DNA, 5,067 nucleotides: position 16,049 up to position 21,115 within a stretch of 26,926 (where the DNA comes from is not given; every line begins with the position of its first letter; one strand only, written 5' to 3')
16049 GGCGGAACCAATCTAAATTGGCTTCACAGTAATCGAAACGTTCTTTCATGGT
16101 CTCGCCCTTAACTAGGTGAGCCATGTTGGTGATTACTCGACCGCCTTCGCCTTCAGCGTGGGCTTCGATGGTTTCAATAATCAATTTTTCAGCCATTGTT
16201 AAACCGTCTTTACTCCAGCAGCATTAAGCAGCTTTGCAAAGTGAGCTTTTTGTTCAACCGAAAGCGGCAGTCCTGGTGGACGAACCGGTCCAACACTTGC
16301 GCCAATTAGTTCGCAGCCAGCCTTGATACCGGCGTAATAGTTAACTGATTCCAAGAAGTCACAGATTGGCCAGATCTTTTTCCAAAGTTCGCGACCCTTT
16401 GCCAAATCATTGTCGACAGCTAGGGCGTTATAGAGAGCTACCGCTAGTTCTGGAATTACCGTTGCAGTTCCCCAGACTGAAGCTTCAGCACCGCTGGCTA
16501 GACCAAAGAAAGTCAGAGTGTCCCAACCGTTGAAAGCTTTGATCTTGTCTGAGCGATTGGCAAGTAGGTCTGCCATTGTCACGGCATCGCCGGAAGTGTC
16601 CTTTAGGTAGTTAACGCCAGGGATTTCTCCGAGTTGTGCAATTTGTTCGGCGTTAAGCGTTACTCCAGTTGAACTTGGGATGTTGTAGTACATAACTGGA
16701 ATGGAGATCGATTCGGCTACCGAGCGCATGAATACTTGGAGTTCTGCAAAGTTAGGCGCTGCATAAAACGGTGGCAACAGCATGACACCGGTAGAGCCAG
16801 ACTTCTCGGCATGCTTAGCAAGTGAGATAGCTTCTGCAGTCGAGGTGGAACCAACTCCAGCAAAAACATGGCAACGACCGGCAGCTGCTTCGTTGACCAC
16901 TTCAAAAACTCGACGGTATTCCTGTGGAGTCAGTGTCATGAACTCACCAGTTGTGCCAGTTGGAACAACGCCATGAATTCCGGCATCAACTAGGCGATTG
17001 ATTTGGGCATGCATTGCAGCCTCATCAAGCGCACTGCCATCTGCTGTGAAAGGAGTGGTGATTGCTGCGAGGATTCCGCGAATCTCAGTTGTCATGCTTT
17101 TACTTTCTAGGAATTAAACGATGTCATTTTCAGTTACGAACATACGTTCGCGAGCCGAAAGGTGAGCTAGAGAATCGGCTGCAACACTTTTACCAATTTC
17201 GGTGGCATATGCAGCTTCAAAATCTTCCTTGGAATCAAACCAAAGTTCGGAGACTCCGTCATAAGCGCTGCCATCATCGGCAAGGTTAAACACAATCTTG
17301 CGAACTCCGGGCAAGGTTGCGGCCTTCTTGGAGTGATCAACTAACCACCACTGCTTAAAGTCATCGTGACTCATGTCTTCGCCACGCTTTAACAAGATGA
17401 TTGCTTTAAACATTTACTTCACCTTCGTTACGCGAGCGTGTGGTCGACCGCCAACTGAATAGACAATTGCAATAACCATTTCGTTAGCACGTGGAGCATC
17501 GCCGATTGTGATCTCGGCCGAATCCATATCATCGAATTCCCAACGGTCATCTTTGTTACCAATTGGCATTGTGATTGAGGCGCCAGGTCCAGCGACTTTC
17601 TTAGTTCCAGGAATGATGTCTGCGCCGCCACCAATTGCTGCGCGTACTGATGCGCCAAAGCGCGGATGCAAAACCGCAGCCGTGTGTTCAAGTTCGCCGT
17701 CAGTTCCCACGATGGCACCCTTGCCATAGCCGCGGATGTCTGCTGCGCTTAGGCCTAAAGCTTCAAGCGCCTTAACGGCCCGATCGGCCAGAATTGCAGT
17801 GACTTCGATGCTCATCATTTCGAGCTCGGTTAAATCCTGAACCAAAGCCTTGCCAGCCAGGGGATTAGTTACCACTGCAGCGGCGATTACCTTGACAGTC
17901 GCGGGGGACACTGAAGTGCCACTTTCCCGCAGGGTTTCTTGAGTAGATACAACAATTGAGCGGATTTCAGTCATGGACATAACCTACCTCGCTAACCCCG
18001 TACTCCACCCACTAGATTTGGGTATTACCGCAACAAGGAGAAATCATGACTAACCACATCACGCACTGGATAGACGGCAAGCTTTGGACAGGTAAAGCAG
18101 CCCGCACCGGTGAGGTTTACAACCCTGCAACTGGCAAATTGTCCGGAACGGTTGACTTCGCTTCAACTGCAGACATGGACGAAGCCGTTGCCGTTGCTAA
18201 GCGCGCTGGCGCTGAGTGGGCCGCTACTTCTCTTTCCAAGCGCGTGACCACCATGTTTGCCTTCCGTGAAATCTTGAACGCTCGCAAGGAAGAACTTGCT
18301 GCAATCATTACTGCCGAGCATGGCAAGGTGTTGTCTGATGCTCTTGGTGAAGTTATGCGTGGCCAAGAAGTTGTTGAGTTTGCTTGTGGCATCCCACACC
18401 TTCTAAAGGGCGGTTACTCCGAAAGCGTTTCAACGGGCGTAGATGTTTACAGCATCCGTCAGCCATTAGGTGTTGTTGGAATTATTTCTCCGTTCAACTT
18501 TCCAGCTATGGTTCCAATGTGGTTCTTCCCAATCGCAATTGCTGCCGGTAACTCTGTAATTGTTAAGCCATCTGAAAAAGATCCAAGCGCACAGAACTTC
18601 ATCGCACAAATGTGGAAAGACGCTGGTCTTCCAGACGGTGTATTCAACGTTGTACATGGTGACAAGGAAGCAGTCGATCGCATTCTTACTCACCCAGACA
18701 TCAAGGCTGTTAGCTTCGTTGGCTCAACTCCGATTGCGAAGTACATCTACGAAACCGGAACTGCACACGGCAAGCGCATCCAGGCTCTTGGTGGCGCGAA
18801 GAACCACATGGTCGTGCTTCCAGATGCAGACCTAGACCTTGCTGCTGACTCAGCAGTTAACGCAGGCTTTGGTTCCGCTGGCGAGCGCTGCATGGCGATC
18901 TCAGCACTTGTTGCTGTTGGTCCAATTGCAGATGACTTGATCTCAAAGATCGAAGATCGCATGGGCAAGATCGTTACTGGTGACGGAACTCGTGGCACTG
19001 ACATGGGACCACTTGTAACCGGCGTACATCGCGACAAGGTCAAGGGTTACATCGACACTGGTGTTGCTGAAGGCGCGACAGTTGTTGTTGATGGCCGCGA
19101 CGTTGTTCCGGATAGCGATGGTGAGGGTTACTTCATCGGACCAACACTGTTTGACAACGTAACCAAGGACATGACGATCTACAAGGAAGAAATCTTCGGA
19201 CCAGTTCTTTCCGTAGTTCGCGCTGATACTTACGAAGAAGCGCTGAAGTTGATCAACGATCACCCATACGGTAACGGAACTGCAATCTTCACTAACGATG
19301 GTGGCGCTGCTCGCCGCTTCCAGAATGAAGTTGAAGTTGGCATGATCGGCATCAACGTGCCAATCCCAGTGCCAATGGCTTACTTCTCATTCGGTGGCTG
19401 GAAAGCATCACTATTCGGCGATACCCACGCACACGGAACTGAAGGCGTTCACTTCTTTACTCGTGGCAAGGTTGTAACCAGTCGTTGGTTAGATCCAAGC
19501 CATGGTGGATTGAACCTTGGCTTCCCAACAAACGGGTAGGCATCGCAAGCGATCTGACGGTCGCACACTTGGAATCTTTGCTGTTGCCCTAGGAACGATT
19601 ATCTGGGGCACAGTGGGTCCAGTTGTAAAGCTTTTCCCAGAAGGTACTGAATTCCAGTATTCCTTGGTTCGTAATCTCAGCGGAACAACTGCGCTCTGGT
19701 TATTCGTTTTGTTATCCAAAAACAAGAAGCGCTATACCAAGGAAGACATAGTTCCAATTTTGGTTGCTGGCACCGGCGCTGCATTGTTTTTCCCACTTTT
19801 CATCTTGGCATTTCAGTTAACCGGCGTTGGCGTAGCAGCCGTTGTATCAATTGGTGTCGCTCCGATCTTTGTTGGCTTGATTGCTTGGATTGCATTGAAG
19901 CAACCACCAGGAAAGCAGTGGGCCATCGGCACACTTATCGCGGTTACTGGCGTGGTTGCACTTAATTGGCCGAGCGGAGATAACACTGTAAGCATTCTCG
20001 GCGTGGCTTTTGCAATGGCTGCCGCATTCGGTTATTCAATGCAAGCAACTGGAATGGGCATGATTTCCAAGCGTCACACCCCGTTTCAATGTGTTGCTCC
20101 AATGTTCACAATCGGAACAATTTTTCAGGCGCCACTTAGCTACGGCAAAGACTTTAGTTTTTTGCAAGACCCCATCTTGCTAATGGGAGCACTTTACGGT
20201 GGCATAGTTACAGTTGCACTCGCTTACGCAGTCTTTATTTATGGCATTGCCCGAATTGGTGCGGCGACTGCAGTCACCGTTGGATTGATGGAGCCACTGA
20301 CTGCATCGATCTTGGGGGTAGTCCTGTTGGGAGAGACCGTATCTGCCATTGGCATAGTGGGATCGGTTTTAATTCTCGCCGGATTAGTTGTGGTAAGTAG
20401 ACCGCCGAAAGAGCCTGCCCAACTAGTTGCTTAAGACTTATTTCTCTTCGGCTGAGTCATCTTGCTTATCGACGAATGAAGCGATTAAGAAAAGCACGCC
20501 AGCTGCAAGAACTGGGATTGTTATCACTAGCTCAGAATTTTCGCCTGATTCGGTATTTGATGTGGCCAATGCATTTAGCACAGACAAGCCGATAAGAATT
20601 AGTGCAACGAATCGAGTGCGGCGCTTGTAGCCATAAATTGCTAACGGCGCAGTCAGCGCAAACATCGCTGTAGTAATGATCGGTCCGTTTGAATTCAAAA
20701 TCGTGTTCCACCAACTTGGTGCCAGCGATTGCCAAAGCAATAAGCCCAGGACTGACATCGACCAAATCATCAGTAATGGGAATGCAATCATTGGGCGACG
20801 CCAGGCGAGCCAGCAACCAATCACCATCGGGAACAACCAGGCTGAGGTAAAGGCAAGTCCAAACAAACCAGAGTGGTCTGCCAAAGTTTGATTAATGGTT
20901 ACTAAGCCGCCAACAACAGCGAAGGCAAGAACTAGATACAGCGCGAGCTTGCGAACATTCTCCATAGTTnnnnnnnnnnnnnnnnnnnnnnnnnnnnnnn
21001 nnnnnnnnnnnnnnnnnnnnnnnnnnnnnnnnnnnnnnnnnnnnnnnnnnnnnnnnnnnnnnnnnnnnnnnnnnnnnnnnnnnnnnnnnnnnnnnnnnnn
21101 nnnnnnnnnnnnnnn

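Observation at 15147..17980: Four-gene operon for an apparently undescribed imino-acid/hydroxy-amino-acid catabolic pathway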

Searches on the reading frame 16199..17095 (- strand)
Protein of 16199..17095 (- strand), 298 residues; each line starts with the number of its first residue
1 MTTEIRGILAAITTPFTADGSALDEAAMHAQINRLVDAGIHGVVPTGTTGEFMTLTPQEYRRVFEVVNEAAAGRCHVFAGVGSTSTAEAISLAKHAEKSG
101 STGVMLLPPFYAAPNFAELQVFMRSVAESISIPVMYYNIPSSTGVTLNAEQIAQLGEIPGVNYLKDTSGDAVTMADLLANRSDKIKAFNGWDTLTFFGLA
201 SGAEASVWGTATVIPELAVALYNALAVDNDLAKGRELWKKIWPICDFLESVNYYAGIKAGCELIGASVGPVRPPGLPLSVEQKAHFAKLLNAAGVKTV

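Call 4: search_protein_families(library=pfam, proteins=[window:16199-17095:-], max_evalue=0.01)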
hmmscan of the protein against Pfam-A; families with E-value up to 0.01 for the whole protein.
window:16199-17095:- (298 aa): 1 family
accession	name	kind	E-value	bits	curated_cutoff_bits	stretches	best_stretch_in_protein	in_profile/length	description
PF00701.28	DHDPS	-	9.8e-65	218.6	22.1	1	5-292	2-288/289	Dihydrodipicolinate synthetase family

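Call 7: search_protein_families(library=ncbifam, proteins=[window:16199-17095:-], max_evalue=0.001)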
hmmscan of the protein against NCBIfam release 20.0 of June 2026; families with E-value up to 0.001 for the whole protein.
window:16199-17095:- (298 aa): 7 families
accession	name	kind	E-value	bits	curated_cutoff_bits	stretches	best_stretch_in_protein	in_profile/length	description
TIGR00674.1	dapA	equivalog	4.1e-54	183.4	206.15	1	8-291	2-284/286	4-hydroxy-tetrahydrodipicolinate synthase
NF002958.0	PRK03620.1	subfamily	2.1e-44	151.6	278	1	5-294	11-300/307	5-dehydro-4-deoxyglucarate dehydratase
NF003164.0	PRK04147.1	equivalog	1.6e-42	145.8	281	1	3-289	2-286/294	N-acetylneuraminate lyase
TIGR03249.1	KdgD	equivalog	8.8e-42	143.2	373.95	1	5-292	9-297/299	5-dehydro-4-deoxyglucarate dehydratase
TIGR02313.1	HpaI-NOT-DapA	exception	6.5e-40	136.7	396.7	1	5-274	1-270/294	2,4-dihydroxyhept-2-ene-1,7-dioic acid aldolase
TIGR00683.1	nanA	equivalog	1.1e-36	126.7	382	1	5-278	1-273/293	N-acetylneuraminate lyase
NF040954.1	Arch_KDGaldase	equivalog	9.2e-32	110.5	390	1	8-290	3-278/288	bifunctional 2-dehydro-3-deoxy-phosphogluconate/2-dehydro-3-deoxy-6-phosphogalactonate aldolase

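Call 10: search_solved_structures(query=window:16199-17095:-, max_evalue=1e-20)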
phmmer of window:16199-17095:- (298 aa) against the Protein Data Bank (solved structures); distinct sequences matched with E-value up to 1e-20: 105 (the best 60 are shown).
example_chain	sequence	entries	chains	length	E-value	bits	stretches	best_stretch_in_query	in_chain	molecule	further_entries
3na8_A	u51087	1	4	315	5.5e-41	143.9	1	1-284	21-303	putative dihydrodipicolinate synthetase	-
2yxg_A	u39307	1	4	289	9.8e-39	136.6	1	6-291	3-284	Dihydrodipicolinate synthase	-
6xgs_A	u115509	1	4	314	2.2e-38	135.4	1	5-275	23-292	4-hydroxy-tetrahydrodipicolinate synthase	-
8u8w_A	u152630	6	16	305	4.9e-38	134.3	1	1-281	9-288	N-acetylneuraminate lyase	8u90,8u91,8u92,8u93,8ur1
3hij_A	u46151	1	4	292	8e-38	133.6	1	8-287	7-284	Dihydrodipicolinate synthase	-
3si9_A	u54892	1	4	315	8.4e-38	133.5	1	5-294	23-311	Dihydrodipicolinate synthase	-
1xky_A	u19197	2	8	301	8.7e-38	133.5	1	8-287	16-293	dihydrodipicolinate synthase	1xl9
2vc6_A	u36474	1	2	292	2.1e-37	132.2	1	6-283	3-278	DIHYDRODIPICOLINATE SYNTHASE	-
3eb2_A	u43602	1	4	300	2.6e-36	128.6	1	2-290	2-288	Putative dihydrodipicolinate synthetase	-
5f1u_A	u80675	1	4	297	3.9e-36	128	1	5-289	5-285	4-hydroxy-tetrahydrodipicolinate synthase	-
4mlr_A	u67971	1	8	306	4.2e-36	127.9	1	5-289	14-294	dihydrodipicolinate synthase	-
4mlj_A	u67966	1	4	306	4.2e-36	127.9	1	5-289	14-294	dihydrodipicolinate synthase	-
7kx1_A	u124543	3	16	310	4.4e-36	127.9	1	5-289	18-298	4-hydroxy-tetrahydrodipicolinate synthase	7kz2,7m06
3lci_A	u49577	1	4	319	7.7e-36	127.1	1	1-274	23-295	N-acetylneuraminate lyase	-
7kr7_A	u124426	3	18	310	8.4e-36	126.9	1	5-289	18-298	4-hydroxy-tetrahydrodipicolinate synthase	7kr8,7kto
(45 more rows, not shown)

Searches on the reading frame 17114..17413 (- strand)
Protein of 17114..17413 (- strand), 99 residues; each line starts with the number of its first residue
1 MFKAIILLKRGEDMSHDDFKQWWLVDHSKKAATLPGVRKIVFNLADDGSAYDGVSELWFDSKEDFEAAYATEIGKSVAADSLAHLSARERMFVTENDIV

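Call 4: search_protein_families(library=pfam, proteins=[window:17114-17413:-], max_evalue=0.01)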
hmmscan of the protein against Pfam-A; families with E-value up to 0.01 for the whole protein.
window:17114-17413:- (99 aa): 1 family
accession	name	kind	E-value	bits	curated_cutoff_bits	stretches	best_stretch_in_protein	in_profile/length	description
PF07110.17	EthD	-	6.9e-11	43.6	22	1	12-83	2-90/96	EthD domain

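Call 7: search_protein_families(library=ncbifam, proteins=[window:17114-17413:-], max_evalue=0.001)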
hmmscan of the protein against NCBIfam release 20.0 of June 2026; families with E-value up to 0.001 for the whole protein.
window:17114-17413:- (99 aa): 1 family
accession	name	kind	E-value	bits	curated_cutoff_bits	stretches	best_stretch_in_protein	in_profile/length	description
TIGR02118.1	TIGR02118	subfamily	7.2e-11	42.6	30.5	1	1-95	1-99/103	EthD family reductase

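Call 9: search_solved_structures(query=window:17114-17413:-, max_evalue=0.1)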
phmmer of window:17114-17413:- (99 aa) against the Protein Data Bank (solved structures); distinct sequences matched with E-value up to 0.1: 2.
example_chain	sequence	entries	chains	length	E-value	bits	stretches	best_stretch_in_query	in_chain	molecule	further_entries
3hfk_A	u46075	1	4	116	0.00017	25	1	2-95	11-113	4-methylmuconolactone methylisomerase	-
3hds_A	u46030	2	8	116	0.0002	24.8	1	2-95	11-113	4-methylmuconolactone methylisomerase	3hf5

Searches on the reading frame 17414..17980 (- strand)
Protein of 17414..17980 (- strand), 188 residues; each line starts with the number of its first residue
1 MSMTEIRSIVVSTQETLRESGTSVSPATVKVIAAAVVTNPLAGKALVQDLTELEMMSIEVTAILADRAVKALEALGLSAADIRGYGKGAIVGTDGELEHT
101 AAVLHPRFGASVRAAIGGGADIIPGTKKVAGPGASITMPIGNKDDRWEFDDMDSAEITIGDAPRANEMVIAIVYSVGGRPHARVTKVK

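Call 4: search_protein_families(library=pfam, proteins=[window:17414-17980:-], max_evalue=0.01)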
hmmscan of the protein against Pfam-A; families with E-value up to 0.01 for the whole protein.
window:17414-17980:- (188 aa): 1 family
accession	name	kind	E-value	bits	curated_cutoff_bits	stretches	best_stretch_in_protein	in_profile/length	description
PF06684.16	AA_synth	-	2.1e-55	187.3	27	1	6-184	1-174/175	Amino acid synthesis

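Call 7: search_protein_families(library=ncbifam, proteins=[window:17414-17980:-], max_evalue=0.001)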
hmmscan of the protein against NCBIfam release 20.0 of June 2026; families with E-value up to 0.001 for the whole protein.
window:17414-17980:- (188 aa): 0 families

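Call 8: search_solved_structures(query=window:17414-17980:-, max_evalue=0.01)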
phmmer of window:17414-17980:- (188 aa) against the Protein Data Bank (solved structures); distinct sequences matched with E-value up to 0.01: 2.
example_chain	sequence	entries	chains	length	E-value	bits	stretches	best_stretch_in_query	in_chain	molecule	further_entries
2qtp_A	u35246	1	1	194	3.5e-44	153.9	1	3-184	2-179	Uncharacterized protein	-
3byq_A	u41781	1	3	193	1.2e-19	74.1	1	1-184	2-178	Uncharacterized protein DUF1185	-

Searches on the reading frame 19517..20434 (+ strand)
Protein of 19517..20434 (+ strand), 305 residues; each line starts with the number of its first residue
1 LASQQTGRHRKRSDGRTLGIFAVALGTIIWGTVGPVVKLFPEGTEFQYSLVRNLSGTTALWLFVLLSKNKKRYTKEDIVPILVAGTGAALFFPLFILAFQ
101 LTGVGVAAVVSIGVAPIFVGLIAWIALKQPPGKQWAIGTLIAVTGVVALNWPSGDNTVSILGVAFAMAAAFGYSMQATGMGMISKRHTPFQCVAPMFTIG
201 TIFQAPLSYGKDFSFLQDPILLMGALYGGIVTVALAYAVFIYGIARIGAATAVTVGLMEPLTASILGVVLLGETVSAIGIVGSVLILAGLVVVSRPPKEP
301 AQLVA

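Call 4: search_protein_families(library=pfam, proteins=[window:19517-20434:+], max_evalue=0.01)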
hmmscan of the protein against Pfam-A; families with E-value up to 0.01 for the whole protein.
window:19517-20434:+ (305 aa): 1 family
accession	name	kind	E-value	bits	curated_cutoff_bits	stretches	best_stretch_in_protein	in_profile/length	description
PF00892.27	EamA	-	4.9e-33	114.7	28.2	2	161-294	2-134/135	EamA-like transporter family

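Call 7: search_protein_families(library=ncbifam, proteins=[window:19517-20434:+], max_evalue=0.001)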
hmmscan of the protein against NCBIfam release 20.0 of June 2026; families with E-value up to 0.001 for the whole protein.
window:19517-20434:+ (305 aa): 6 families
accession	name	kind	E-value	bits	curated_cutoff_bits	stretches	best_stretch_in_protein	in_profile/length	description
TIGR00950.1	2A78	equivalog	1.3e-27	96.9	230.2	1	30-291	1-264/264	carboxylate/amino acid/amine transporter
NF007823.0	PRK10532.1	equivalog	1.1e-06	27.9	354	1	59-288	52-274/295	threonine/homoserine exporter RhtA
NF008432.0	PRK11272.1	equivalog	4e-06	26.2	270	1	25-296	17-288/294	drug/metabolite exporter YedA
NF038012.1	DMT_1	subfamily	0.00026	20.4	50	1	225-293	196-265/276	DMT family transporter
TIGR03340.1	phn_DUF6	hypoth_equivalog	0.00051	19.8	288.15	0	81-293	66-281/281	phosphonate utilization associated putative membrane protein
NF008512.1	PRK11431.1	equivalog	0.00091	19.5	126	1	202-292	15-99/104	quaternary ammonium compound efflux SMR transporter SugE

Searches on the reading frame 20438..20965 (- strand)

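Call 4: search_protein_families(library=pfam, proteins=[window:20438-20965:-], max_evalue=0.01)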
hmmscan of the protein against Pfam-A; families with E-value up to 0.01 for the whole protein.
window:20438-20965:- (175 aa): 1 family
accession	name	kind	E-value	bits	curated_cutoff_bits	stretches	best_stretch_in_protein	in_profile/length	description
PF24709.1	DUF7670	-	5.7e-05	23.9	29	1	115-168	63-115/118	Domain of unknown function (DUF7670)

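Call 36: search_protein_families(library=ncbifam, proteins=[window:20438-20965:-], max_evalue=0.00001)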
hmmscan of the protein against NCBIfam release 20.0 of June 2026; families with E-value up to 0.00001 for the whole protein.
window:20438-20965:- (175 aa): 0 families
